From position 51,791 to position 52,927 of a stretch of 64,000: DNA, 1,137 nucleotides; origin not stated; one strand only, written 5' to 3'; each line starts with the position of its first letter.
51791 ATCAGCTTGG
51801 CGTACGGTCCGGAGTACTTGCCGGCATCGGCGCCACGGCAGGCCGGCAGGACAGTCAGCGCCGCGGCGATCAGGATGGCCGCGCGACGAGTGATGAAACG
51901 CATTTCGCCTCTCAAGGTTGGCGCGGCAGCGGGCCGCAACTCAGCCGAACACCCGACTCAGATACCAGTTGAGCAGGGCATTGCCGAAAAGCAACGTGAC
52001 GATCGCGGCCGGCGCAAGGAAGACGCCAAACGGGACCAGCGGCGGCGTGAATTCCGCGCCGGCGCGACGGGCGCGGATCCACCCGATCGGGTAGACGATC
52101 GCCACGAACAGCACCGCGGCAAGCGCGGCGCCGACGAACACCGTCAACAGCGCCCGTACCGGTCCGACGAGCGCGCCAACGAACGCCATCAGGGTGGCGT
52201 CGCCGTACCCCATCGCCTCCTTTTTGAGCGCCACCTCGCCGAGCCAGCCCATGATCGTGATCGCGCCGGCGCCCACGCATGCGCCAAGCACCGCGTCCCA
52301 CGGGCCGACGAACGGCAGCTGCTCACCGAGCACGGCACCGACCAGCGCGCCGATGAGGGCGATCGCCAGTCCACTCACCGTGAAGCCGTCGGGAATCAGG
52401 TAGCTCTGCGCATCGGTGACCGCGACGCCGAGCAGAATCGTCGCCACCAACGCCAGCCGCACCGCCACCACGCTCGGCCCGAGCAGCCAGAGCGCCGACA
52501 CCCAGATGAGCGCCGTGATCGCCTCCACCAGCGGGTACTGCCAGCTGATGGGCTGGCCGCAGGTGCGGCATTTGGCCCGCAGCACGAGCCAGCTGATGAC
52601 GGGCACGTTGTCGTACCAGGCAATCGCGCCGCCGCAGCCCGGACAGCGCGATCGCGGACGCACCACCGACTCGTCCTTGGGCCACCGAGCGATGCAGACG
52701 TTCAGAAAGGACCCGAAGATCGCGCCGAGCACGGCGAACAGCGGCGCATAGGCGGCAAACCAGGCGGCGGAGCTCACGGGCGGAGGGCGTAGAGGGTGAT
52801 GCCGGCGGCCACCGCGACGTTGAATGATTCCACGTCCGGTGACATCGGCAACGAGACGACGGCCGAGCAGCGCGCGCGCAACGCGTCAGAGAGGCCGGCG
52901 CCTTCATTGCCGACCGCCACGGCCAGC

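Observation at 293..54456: Window-wide strand rule for all low-complexity intergenic elements: the G/purine-rich version follows gene ends and the C/pyrimidine-rich version precedes gene starts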

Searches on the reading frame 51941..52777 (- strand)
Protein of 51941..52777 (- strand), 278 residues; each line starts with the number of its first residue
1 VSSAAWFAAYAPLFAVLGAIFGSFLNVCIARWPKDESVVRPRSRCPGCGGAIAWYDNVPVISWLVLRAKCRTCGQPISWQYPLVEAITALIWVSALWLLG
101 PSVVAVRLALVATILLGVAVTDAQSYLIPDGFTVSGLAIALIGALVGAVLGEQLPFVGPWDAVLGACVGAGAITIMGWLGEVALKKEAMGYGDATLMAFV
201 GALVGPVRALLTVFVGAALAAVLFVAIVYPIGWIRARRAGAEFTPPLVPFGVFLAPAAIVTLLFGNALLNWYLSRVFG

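Call 59: search_protein_families(library=pfam, proteins=[window:51941-52777:-], max_evalue=0.001)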
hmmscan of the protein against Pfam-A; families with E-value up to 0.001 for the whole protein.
window:51941-52777:- (278 aa): 2 families
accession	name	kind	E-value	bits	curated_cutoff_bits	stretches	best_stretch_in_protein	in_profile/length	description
PF06750.18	A24_N_bact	-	1.5e-35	121.5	23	1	16-97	1-82/84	Bacterial Peptidase A24 N-terminal domain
PF01478.23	Peptidase_A24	-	8e-13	49.2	26.5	1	110-224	2-103/104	Type IV leader peptidase family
